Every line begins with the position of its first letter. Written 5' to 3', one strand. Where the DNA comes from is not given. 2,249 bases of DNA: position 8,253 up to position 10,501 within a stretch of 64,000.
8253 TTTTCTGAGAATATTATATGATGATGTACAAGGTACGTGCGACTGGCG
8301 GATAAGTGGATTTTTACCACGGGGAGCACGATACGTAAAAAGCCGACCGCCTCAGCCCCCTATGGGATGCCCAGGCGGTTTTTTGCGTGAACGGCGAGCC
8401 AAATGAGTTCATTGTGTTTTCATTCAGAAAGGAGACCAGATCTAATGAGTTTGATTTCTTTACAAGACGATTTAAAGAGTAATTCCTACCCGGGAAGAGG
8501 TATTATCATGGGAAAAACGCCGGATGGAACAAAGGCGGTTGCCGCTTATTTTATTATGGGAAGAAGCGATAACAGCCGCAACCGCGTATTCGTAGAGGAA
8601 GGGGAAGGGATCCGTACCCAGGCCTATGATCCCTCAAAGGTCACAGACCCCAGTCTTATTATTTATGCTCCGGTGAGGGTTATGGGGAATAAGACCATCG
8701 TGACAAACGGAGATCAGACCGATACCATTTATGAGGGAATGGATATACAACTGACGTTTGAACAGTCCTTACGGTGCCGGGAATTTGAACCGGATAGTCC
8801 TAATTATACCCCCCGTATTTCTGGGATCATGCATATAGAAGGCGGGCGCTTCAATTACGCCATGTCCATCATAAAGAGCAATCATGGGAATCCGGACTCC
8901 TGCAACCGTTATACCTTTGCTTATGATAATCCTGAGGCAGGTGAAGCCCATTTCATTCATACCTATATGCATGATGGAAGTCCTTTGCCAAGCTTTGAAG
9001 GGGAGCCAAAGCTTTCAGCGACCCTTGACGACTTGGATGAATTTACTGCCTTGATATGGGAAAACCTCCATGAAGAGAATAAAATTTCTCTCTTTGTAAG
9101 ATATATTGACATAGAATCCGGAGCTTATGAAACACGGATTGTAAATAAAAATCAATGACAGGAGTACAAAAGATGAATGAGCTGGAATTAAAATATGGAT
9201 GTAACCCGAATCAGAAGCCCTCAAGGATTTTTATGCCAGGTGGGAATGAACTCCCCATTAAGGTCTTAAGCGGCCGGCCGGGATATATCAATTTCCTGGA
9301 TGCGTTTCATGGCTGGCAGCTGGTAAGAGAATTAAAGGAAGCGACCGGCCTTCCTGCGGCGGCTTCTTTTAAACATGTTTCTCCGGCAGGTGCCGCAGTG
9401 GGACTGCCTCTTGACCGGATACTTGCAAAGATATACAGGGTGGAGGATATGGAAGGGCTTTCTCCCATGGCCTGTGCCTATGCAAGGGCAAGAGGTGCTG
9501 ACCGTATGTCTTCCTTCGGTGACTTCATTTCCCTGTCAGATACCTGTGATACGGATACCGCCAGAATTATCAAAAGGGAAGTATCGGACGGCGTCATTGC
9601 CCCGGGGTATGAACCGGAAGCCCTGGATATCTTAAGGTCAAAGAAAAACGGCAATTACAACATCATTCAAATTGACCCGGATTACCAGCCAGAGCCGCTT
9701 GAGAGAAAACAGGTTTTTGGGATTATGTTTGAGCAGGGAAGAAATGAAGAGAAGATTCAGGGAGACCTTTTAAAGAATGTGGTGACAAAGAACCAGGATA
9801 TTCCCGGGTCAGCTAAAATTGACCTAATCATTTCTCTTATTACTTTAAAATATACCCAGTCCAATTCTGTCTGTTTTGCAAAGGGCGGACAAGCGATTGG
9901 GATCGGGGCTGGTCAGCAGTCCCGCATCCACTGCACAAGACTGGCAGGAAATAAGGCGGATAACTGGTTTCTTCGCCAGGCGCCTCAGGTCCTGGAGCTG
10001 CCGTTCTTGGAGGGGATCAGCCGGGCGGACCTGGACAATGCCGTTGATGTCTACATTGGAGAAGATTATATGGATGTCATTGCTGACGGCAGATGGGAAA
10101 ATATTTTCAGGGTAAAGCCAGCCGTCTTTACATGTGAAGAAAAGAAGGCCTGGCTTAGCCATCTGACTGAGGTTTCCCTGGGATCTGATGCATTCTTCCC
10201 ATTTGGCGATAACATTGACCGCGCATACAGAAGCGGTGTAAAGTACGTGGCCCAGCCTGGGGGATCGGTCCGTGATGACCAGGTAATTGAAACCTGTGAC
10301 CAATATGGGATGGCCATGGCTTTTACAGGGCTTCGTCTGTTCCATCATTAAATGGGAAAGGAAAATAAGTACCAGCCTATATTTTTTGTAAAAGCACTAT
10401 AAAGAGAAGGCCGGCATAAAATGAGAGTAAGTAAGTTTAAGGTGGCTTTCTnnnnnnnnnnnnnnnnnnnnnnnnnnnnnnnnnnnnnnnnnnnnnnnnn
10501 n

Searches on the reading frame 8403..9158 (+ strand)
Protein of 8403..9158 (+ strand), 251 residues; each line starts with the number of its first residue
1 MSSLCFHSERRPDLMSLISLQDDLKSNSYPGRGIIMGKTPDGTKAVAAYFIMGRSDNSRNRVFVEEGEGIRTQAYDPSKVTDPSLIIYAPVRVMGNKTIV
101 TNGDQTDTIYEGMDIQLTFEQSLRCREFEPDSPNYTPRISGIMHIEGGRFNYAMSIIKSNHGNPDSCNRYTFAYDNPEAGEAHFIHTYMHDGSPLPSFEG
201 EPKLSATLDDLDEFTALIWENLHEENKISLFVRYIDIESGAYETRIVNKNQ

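Call 73: search_protein_families(library=pfam, proteins=[window:8403-9158:+], max_evalue=0.00001)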
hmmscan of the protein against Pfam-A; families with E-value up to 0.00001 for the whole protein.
window:8403-9158:+ (251 aa): 1 family
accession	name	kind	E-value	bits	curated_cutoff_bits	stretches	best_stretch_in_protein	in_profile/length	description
PF07826.16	IMP_cyclohyd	-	6.9e-69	231.8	28.1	1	29-236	1-189/192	IMP cyclohydrolase-like protein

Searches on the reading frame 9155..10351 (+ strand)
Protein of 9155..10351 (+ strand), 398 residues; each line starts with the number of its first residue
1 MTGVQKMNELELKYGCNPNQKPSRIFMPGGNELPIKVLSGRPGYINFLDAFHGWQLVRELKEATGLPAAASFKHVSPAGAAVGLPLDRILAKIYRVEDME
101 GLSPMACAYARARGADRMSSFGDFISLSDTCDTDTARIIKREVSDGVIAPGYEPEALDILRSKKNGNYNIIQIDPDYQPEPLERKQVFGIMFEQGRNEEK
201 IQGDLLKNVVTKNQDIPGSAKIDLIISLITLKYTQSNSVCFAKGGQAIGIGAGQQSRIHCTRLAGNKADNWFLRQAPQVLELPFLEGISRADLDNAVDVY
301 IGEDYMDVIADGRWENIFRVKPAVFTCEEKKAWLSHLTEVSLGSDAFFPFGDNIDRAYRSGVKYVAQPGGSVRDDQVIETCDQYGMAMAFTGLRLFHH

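Call 73: search_protein_families(library=pfam, proteins=[window:9155-10351:+], max_evalue=0.00001)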
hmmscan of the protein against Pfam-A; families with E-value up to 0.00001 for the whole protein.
window:9155-10351:+ (398 aa): 1 family
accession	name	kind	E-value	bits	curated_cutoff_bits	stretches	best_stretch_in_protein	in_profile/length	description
PF01808.24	AICARFT_IMPCHas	-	1.4e-55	189.4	25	1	8-267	75-311/311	AICARFT/IMPCHase bienzyme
